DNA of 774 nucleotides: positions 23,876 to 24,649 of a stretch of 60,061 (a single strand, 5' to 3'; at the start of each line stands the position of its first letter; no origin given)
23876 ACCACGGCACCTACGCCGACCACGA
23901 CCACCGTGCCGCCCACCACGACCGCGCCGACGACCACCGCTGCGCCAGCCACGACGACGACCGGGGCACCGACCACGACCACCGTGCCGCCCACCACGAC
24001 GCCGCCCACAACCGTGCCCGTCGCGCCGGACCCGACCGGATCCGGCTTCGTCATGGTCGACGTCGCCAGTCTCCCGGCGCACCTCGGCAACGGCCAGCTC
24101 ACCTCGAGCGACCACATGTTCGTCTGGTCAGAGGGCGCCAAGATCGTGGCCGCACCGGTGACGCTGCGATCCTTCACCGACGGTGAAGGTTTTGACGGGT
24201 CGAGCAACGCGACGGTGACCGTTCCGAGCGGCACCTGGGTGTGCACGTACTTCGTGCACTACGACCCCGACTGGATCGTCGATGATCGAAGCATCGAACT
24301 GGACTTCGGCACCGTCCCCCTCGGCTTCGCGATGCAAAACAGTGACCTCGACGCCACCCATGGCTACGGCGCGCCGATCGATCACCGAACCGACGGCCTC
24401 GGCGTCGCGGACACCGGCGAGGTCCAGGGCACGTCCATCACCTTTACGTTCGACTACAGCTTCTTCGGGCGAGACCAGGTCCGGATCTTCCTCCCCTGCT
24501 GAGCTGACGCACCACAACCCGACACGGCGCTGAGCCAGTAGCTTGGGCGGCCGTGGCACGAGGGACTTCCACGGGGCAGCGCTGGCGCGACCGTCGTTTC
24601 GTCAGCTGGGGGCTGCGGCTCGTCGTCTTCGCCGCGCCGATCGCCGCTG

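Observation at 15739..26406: Array of four paralogous membrane HD-GYP proteins with an inside-out architecture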

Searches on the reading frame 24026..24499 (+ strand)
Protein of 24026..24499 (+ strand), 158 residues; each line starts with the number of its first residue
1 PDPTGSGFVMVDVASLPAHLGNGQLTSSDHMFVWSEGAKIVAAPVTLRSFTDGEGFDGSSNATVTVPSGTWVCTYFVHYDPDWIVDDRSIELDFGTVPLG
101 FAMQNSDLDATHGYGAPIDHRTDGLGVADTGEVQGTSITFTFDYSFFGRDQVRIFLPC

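Call 10: search_protein_families(library=pfam, proteins=[window:24029-24499:+], max_evalue=10)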
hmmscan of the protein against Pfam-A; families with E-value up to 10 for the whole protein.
seq(157 aa): 0 families

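Call 16: find_homologous_proteins(query=A2, max_evalue=0.001)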
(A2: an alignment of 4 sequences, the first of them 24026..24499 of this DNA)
Query A2 (4 sequences) (158 aa, profile of the alignment): 5 proteins with E <= 0.001 among 3713 candidates.
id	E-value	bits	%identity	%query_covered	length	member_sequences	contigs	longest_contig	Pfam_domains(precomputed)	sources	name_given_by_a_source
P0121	2.3e-55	205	49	81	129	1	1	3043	-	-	-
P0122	3.9e-46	175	47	81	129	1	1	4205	-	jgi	jgi:hypothetical protein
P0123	4.0e-46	175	45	99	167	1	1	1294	-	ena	-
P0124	9.7e-5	40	28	56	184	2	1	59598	-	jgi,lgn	-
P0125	2.1e-4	39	31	41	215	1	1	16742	PF07589.17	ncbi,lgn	-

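Call 19: search_protein_representatives(alignment_id=A2)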
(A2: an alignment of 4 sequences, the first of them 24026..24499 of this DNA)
Query: 4 sequences, 158 profile positions. Proteins with E-value up to 0.001 (for the whole library): 412; up to 1e-10: 63; up to 1e-30: 9. The best 150 are listed.
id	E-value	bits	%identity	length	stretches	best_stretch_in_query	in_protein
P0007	4.5e-63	228.2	-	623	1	1-158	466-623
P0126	1.2e-57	210.5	-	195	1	2-158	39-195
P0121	7.2e-56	204.8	-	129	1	30-158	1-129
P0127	9.4e-53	194.6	-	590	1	2-158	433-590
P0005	1.2e-52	194.3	-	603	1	1-158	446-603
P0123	1.3e-46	174.7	-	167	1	6-158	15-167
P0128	6.4e-34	133.4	-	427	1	2-158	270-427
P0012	1.6e-33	132.2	-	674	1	2-158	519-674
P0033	7.5e-32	126.7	-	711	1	1-158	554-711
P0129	4.9e-29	117.6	-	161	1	2-158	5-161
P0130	4.9e-29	117.6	-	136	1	26-158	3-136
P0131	4.3e-27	111.3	-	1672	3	13-101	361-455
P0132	4.1e-26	108.1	-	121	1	39-158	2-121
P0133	1.2e-25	106.6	-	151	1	9-158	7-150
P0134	3.6e-25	105.0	-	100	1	75-158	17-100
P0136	2.3e-24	102.4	-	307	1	1-158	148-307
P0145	1.0e-18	84.0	-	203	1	6-156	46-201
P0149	8.6e-17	77.8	-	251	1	26-158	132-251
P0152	1.4e-15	73.9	-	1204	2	3-156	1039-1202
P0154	6.9e-15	71.6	-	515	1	51-158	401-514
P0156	2.1e-14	70.0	-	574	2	18-158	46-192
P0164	1.8e-13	67.0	-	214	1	9-154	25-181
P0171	6.1e-12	62.0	-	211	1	3-156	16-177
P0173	1.4e-11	60.8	-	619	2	15-156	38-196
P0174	1.5e-11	60.7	-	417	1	20-158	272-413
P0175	1.9e-11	60.4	-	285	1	10-156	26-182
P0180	2.1e-10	57.0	-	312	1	23-158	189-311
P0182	2.4e-10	56.8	-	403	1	16-158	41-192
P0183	3.1e-10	56.5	-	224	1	10-156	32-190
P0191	1.2e-09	54.5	-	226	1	16-157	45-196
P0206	8.6e-09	51.8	-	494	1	2-158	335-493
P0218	3.7e-08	49.8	-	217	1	9-156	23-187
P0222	5.5e-08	49.2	-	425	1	16-158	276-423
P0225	6.0e-08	49.1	-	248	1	12-157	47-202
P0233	9.7e-08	48.4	-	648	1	15-156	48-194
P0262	7.9e-07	45.4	-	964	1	16-158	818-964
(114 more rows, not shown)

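Call 22: search_protein_families(library=pfam, proteins=[P0164, P0171, P0183, P0191, P0218, P0175, P0131, P0152, P0156, P0173], max_evalue=0.01)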
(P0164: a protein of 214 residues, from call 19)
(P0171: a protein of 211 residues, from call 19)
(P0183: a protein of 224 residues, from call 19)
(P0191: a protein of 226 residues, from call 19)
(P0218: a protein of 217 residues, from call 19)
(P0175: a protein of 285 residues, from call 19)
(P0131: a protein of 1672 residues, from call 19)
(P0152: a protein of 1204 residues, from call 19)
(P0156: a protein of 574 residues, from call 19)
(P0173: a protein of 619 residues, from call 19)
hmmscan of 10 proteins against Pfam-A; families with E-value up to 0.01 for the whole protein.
P0164 (214 aa): 1 family
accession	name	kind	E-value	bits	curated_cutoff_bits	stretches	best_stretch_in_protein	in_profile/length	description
PF07589.16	PEP-CTERM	-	5.5e-05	23.5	20.7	1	185-207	3-23/24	PEP-CTERM motif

P0171 (211 aa): 1 family
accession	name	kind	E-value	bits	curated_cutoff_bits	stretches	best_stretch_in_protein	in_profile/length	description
PF07589.16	PEP-CTERM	-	0.00015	22.1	20.7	1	183-207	1-23/24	PEP-CTERM motif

P0183 (224 aa): 1 family
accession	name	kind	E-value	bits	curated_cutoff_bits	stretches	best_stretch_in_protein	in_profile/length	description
PF07589.16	PEP-CTERM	-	9e-06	26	20.7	1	193-218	1-24/24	PEP-CTERM motif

P0191 (226 aa): 1 family
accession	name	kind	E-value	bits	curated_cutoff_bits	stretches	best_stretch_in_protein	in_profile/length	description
PF07589.16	PEP-CTERM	-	6.6e-07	29.6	20.7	1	202-224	2-23/24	PEP-CTERM motif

P0218 (217 aa): 0 families

P0175 (285 aa): 0 families

P0131 (1672 aa): 5 families
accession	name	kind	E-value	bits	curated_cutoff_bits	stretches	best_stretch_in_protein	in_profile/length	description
PF19028.6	TSP1_spondin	-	1.5e-47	160.1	41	6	1245-1295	1-52/52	Spondin-like TSP1 domain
PF00090.25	TSP_1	-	1.9e-35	121.3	21.6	4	1250-1295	3-49/49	Thrombospondin type 1 domain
PF19030.6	TSP1_ADAMTS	-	1.4e-12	48.1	23.8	0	994-1012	3-21/55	Thrombospondin type 1 domain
PF19035.6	TSP1_CCN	-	0.00014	22.5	27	0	648-679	6-36/44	CCN3 Nov like TSP1 domain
PF04886.17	PT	-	0.00068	19.6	26.2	1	168-197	2-31/36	PT disordered repeat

P0152 (1204 aa): 2 families
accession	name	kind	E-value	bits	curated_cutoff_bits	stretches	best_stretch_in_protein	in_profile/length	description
PF07974.19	EGF_2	-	4.1e-06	27.5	22.1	1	782-816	1-32/32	EGF-like domain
PF23106.1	EGF_Teneurin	-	8.5e-06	26.2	24.3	2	788-817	4-28/30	Teneurin-like EGF domain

P0156 (574 aa): 0 families

P0173 (619 aa): 1 family
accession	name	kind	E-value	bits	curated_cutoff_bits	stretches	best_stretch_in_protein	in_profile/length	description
PF02494.22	HYR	-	8.4e-17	61.7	21.7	1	383-458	2-81/81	HYR domain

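Call 23: search_protein_families(library=ncbifam, proteins=[window:24026-24499:+, P0164, P0171, P0183, P0191, P0218, P0145, P0225], max_evalue=0.1)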
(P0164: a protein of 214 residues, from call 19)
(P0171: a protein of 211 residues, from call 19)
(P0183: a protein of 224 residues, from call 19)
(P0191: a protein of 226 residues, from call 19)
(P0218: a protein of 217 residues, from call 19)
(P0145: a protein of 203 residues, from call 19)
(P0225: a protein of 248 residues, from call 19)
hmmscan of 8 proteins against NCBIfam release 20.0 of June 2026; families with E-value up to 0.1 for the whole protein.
window:24026-24499:+ (158 aa): 0 families

P0164 (214 aa): 10 families
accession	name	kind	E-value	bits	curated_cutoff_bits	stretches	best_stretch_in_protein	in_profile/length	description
NF033554.9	floc_PepA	equivalog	4.6e-07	29.9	80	1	22-208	102-260/261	flocculation-associated PEP-CTERM protein PepA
NF041538.1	PEP_EDSA_1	subfamily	5.2e-05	23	100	1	96-207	206-306/307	EDSAP-1 family PEP-CTERM protein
TIGR02595.1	PEP_CTERM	domain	0.00011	22.7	16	1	185-210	2-24/24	PEP-CTERM sorting domain-containing protein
NF038125.1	PEP_CTERM_THxN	subfamily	0.0011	18.5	85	1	185-208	224-245/246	THxN family PEP-CTERM protein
NF038120.1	PEP_CTERM_QFxxD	subfamily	0.0028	17.6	80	1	176-208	185-214/215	NF038120 family PEP-CTERM protein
TIGR01167.1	LPXTG_anchor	domain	0.0052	17.4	15.9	1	189-211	12-34/34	LPXTG cell wall anchor domain-containing protein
NF038124.1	PEP_CTERM_TLD_A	exception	0.0054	16.3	100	1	111-208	143-235/235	PEP_CTERM-anchored TLD domain-containing protein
NF038126.1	PEP_CTERM_FxDxF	subfamily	0.034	14.4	50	1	56-208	19-165/165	FxDxF family PEP-CTERM protein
NF038129.1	PEP_NF038129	equivalog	0.038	13.8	65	1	66-207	56-193/194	NF038129 family PEP-CTERM protein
TIGR03901.2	MYXO-CTERM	domain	0.065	13.6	20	1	191-211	17-34/34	MYXO-CTERM sorting domain-containing protein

P0171 (211 aa): 12 families
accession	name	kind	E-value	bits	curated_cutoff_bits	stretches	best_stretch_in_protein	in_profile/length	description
NF033554.9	floc_PepA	equivalog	1.4e-07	31.6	80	1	63-208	139-261/261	flocculation-associated PEP-CTERM protein PepA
NF038129.1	PEP_NF038129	equivalog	2.6e-06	27.4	65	1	53-207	59-194/194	NF038129 family PEP-CTERM protein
TIGR02595.1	PEP_CTERM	domain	8.4e-05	23.1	16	1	184-208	1-22/24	PEP-CTERM sorting domain-containing protein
NF041538.1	PEP_EDSA_1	subfamily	0.0001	22.1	100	1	10-207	128-307/307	EDSAP-1 family PEP-CTERM protein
NF038125.1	PEP_CTERM_THxN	subfamily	0.00056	19.6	85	1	176-206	216-245/246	THxN family PEP-CTERM protein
NF041927.1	Xrt_dep_XDP1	equivalog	0.0039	17.2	125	1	171-207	212-242/242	exosortase-dependent surface protein XDP1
NF038120.1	PEP_CTERM_QFxxD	subfamily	0.019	14.9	80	1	181-201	190-210/215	NF038120 family PEP-CTERM protein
NF038121.1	PEP_CTERM_LEVG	equivalog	0.019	14.2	100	1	165-209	218-254/258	LEVG family PEP-CTERM protein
NF033947.0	PEP-cistern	hypoth_equivalog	0.035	13.8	60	1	165-202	159-191/195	cistern family PEP-CTERM protein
NF038118.1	PEP_CTERM_CCXG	equivalog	0.037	13.7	90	1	181-206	173-198/199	CCXG family PEP-CTERM protein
TIGR04174.1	IPTL_CTERM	subfamily_domain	0.072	13.4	20.5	0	187-208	6-27/27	IPTL-CTERM sorting domain-containing protein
NF038124.1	PEP_CTERM_TLD_A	exception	0.097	12.2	100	0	182-208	209-235/235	PEP_CTERM-anchored TLD domain-containing protein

P0183 (224 aa): 11 families
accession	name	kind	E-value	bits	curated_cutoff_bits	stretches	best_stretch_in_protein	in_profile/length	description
NF038126.1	PEP_CTERM_FxDxF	subfamily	2.8e-05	24.4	50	1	104-217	54-165/165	FxDxF family PEP-CTERM protein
NF038129.1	PEP_NF038129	equivalog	7.8e-05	22.6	65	1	183-216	160-193/194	NF038129 family PEP-CTERM protein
NF041538.1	PEP_EDSA_1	subfamily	0.0003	20.5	100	1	31-215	139-305/307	EDSAP-1 family PEP-CTERM protein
NF038124.1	PEP_CTERM_TLD_A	exception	0.00057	19.5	100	1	183-217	200-234/235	PEP_CTERM-anchored TLD domain-containing protein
NF038119.1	PEP_CTERM_MHFG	equivalog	0.0033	17.8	100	1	182-217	224-259/260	MHFG family PEP-CTERM protein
NF038125.1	PEP_CTERM_THxN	subfamily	0.0033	17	85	1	186-216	215-245/246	THxN family PEP-CTERM protein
NF038120.1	PEP_CTERM_QFxxD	subfamily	0.0063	16.4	80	1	190-217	189-214/215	NF038120 family PEP-CTERM protein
TIGR02595.1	PEP_CTERM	domain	0.0092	16.8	16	1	194-215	1-22/24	PEP-CTERM sorting domain-containing protein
NF038118.1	PEP_CTERM_CCXG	equivalog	0.011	15.4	90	1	190-217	172-199/199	CCXG family PEP-CTERM protein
NF033554.9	floc_PepA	equivalog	0.019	14.8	80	1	186-218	230-261/261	flocculation-associated PEP-CTERM protein PepA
NF033947.0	PEP-cistern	hypoth_equivalog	0.064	13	60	0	189-215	168-194/195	cistern family PEP-CTERM protein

P0191 (226 aa): 13 families
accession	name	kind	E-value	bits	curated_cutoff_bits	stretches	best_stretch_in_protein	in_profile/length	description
NF038129.1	PEP_NF038129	equivalog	1.5e-08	34.7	65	1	163-225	133-194/194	NF038129 family PEP-CTERM protein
TIGR02595.1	PEP_CTERM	domain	1.7e-07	31.5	16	1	202-225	1-23/24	PEP-CTERM sorting domain-containing protein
NF038125.1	PEP_CTERM_THxN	subfamily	3.4e-07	30.1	85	1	146-225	164-246/246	THxN family PEP-CTERM protein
NF033554.9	floc_PepA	equivalog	4.7e-07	29.9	80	1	62-225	117-260/261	flocculation-associated PEP-CTERM protein PepA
NF038124.1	PEP_CTERM_TLD_A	exception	8.9e-06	25.4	100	1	108-225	137-234/235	PEP_CTERM-anchored TLD domain-containing protein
NF038120.1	PEP_CTERM_QFxxD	subfamily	3.3e-05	23.9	80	1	187-224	184-215/215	NF038120 family PEP-CTERM protein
NF041538.1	PEP_EDSA_1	subfamily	3.5e-05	23.6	100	1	113-225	199-307/307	EDSAP-1 family PEP-CTERM protein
NF038126.1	PEP_CTERM_FxDxF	subfamily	9.3e-05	22.7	50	1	112-225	62-165/165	FxDxF family PEP-CTERM protein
NF038118.1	PEP_CTERM_CCXG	equivalog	0.00027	20.7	90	1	201-225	175-199/199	CCXG family PEP-CTERM protein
NF041927.1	Xrt_dep_XDP1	equivalog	0.00028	21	125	1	196-225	213-242/242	exosortase-dependent surface protein XDP1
NF038119.1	PEP_CTERM_MHFG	equivalog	0.003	17.9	100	1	196-225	230-259/260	MHFG family PEP-CTERM protein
TIGR03370.1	VPLPA-CTERM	domain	0.003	17.5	25.35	1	209-225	8-24/25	VPLPA-CTERM sorting domain-containing protein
NF033947.0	PEP-cistern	hypoth_equivalog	0.0046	16.7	60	1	193-224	164-195/195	cistern family PEP-CTERM protein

P0218 (217 aa): 7 families
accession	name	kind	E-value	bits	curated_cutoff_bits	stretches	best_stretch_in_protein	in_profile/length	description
NF033554.9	floc_PepA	equivalog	2.9e-06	27.3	80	1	96-211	160-259/261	flocculation-associated PEP-CTERM protein PepA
TIGR03370.1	VPLPA-CTERM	domain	6.5e-05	22.8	25.35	1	189-211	1-23/25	VPLPA-CTERM sorting domain-containing protein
NF038125.1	PEP_CTERM_THxN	subfamily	0.00029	20.5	85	1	186-211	222-245/246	THxN family PEP-CTERM protein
NF041538.1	PEP_EDSA_1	subfamily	0.0029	17.3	100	1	185-211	280-306/307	EDSAP-1 family PEP-CTERM protein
NF038129.1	PEP_NF038129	equivalog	0.013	15.4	65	1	160-211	142-193/194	NF038129 family PEP-CTERM protein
NF038120.1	PEP_CTERM_QFxxD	subfamily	0.026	14.4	80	1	176-211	181-215/215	NF038120 family PEP-CTERM protein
NF041927.1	Xrt_dep_XDP1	equivalog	0.027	14.5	125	1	187-211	217-241/242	exosortase-dependent surface protein XDP1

P0145 (203 aa): 0 families

P0225 (248 aa): 0 families

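Call 33: predict_structure(alignment_id=A3)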
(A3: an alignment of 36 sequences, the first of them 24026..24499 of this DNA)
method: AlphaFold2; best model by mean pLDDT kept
length: 158 residues; sequences in the alignment: 36
mean_pLDDT: 96.6   pTM: 0.92
mean pLDDT of the five models: 96.6, 96.1, 96.0, 95.9, 95.5
residues with pLDDT >= 90: 150; 70-90: 8; 50-70: 0; < 50: 0
segments of 3 or more residues with pLDDT < 50: none
pLDDT, mean of each block of 10 residues (from residue 1): 96 97 95 98 98 98 98 98 92 98 98 96 97 98 90 98
secondary structure, 60 per line:
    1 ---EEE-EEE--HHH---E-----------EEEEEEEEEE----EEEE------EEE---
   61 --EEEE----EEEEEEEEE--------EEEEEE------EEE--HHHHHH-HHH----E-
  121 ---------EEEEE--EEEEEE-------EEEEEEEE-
elements in order: E4-6 E8-10 E31-40 E45-48 E55-57 E63-66 E71-79 E88-93 E100-102 H105-110 E130-134 E137-142 E150-157

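Call 37: fold_search(model_id=the predicted structure, library=pdb)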
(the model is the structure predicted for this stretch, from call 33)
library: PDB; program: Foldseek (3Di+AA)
matches with E <= 10: 296; with E <= 0.001: 0
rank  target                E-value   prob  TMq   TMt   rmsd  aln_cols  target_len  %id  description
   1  7lpo_B                5.0e-01  0.23  0.26  0.07  12.8        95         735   17  Crystal structure of Cryptococcus neoformans sterylglucosidase 1 with tris (released 2021-09-01)
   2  8fqc_U1               5.9e-01  0.02  0.11  0.06  18.4       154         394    6  Structure of baseplate with receptor binding complex of Agrobacterium phage Milano (released 2024-01-31)
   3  9rku_A1               6.6e-01  0.03  0.15  0.07  18.3       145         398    8  Agrobacterium phage 7-7-1 baseplate (released 2025-12-10)
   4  7lpo_A                7.0e-01  0.21  0.26  0.07  11.7        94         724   17  Crystal structure of Cryptococcus neoformans sterylglucosidase 1 with tris (released 2021-09-01)
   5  9cb9_B                7.0e-01  0.04  0.17  0.17  16.1       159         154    9  Bacteriophage PhiTE extended tail (released 2025-04-16)
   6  7w2s                  7.0e-01  0.02  0.13  0.05  19.1       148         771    9  Crystal structure of TxGH116 E730A mutant from Thermoanaerobacterium xylanolyticum with glucose (released 2022-04-06)
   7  4cou_A                7.8e-01  0.11  0.28  0.21  13.5       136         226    8  Crystal Structure of Epithelial Adhesin 6 A domain (Epa6A) from Candida glabrata in complex with Lactose (released 2015-02-18)
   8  2f6a_A                8.7e-01  0.08  0.30  0.17  23.1       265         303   11  Collagen Adhesin and Collagen Complex Structure (released 2006-12-12)
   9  5ost                  9.2e-01  0.03  0.15  0.05  13.8       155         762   10  Beta-glucosidase from Thermoanaerobacterium xylolyticum GH116 in complex with Gluco-1H-imidazole (released 2018-04-11)
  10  9cuy_I                9.2e-01  0.02  0.13  0.13  19.4       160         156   11  Bacteriophage PhiTE extended baseplate (released 2025-04-16)
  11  7lpo_C                9.7e-01  0.11  0.22  0.06  13.7        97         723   13  Crystal structure of Cryptococcus neoformans sterylglucosidase 1 with tris (released 2021-09-01)
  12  7lpp_A                9.7e-01  0.11  0.23  0.06  13.4        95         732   15  Crystal structure of Cryptococcus neoformans sterylglucosidase 1 with hit 1 (released 2021-09-01)
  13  7w2t_A                9.7e-01  0.02  0.14  0.05  19.5       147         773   12  Crystal structure of TxGH116 E730Q mutant from Thermoanaerobacterium xylanolyticum with glucose (released 2022-04-06)
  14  7lpp_B                1.1e+00  0.10  0.22  0.06  11.4        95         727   14  Crystal structure of Cryptococcus neoformans sterylglucosidase 1 with hit 1 (released 2021-09-01)
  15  7lpq_D                1.3e+00  0.15  0.26  0.07  11.5        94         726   16  Crystal structure of Cryptococcus neoformans sterylglucosidase 1 with hit 9 (released 2021-09-01)
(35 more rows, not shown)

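Call 53: search_solved_structures(query=A3, max_evalue=10)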
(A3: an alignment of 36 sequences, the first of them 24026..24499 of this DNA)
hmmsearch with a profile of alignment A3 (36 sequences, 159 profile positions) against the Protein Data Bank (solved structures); distinct sequences matched with E-value up to 10: 8.
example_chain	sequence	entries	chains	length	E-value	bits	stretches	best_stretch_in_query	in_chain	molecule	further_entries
9if7_2H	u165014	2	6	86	0.9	12.6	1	70-115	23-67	Small nuclear ribonucleoprotein E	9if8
6nxs_A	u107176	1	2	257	0.93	12.5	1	86-127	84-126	Triosephosphate isomerase, cytosolic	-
6nxy_A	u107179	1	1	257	0.96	12.5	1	86-127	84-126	Triosephosphate isomerase, cytosolic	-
6nxq_A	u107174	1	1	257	0.96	12.5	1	86-127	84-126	Triosephosphate isomerase, cytosolic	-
6nxw_A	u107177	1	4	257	0.96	12.5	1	86-127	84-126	Triosephosphate isomerase, cytosolic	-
6nxx_A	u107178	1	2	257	0.96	12.5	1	86-127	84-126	Triosephosphate isomerase, cytosolic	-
6nxr_A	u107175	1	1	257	0.96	12.5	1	86-127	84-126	Triosephosphate isomerase, cytosolic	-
4obt_A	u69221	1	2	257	0.97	12.5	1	86-127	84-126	Triosephosphate isomerase, cytosolic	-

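Call 56: fold_search(model_id=the predicted structure, library=viral)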
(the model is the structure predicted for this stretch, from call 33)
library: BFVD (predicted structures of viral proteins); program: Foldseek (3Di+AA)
matches with E <= 10: 515; with E <= 0.001: 0
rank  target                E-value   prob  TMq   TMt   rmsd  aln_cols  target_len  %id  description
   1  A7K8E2                1.4e-02  0.11  0.15  0.07  17.7       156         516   15  Uncharacterized protein Z182R [Chlorovirus heliozoae]
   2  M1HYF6                4.4e-02  0.07  0.15  0.08  17.7       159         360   13  (no name in the UniProt tables at hand)
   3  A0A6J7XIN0            5.8e-02  0.47  0.27  0.13  11.3       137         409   12  Uncharacterized protein [uncultured Caudovirales phage]
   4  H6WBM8                7.3e-02  0.44  0.26  0.08  12.1       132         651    8  Uncharacterized protein [Rhodobacter phage RcapNL]
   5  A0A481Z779            7.3e-02  0.23  0.24  0.22  11.8       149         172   12  Uncharacterized protein [Pithovirus LCPAC302]
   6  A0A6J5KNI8            8.6e-02  0.21  0.24  0.11  16.4       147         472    7  Uncharacterized protein (Fragment) [uncultured Caudovirales phage]
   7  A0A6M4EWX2            9.0e-02  0.21  0.23  0.15  11.7       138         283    9  Collagen-like protein [Guarani virus]
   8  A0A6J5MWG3            9.0e-02  0.21  0.25  0.10  18.1       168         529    8  Uncharacterized protein [uncultured Caudovirales phage]
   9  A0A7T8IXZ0            9.0e-02  0.08  0.17  0.05  16.5       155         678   10  Tailspike protein [Acinetobacter phage Pipo]
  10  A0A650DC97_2          9.5e-02  0.23  0.23  0.06  12.3       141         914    7  (no name in the UniProt tables at hand)
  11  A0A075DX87            9.5e-02  0.04  0.12  0.09  19.9       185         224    8  (no name in the UniProt tables at hand)
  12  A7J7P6                1.3e-01  0.05  0.15  0.08  17.3       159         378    9  Uncharacterized protein N542L [Paramecium bursaria Chlorella virus FR483]
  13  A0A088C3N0            1.3e-01  0.04  0.14  0.11  20.3       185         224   11  (no name in the UniProt tables at hand)
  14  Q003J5                1.4e-01  0.18  0.23  0.14  14.7       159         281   11  Orf254 [White spot syndrome virus]
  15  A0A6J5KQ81            1.6e-01  0.10  0.20  0.12  12.7       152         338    9  Uncharacterized protein [uncultured Caudovirales phage]
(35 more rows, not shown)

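Call 58: search_protein_families(library=pfam, proteins=[P0154, P0206, P0180, P0149, P0262, P0222, P0136, P0182, P0233, P0174], max_evalue=0.01)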
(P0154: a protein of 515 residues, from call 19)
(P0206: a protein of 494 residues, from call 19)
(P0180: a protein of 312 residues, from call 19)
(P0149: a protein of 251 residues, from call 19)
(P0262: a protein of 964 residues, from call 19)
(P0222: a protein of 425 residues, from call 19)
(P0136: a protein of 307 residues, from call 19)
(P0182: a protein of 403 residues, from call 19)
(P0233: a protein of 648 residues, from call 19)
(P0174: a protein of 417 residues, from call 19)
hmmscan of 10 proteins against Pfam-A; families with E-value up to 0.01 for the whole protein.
P0154 (515 aa): 0 families

P0206 (494 aa): 0 families

P0180 (312 aa): 1 family
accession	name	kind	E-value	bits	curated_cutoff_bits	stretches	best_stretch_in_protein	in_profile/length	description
PF07963.17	N_methyl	-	4.1e-07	29.7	21.2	1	15-38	2-25/27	Prokaryotic N-terminal methylation motif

P0149 (251 aa): 0 families

P0262 (964 aa): 1 family
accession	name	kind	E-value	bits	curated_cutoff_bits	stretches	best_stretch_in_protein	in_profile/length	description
PF12891.13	Glyco_hydro_44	-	6.5e-43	147.7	25.1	1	264-498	3-222/223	Glycoside hydrolase family 44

P0222 (425 aa): 0 families

P0136 (307 aa): 1 family
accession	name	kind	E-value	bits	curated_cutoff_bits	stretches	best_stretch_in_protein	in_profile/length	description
PF11982.13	DUF3483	-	0.0017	18.6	31.5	1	14-60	44-89/215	Domain of unknown function (DUF3483)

P0182 (403 aa): 0 families

P0233 (648 aa): 0 families

P0174 (417 aa): 1 family
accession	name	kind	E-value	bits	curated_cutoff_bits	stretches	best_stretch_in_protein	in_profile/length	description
PF07811.17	TadE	-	3.8e-09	37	22.9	1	17-57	1-41/43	TadE-like protein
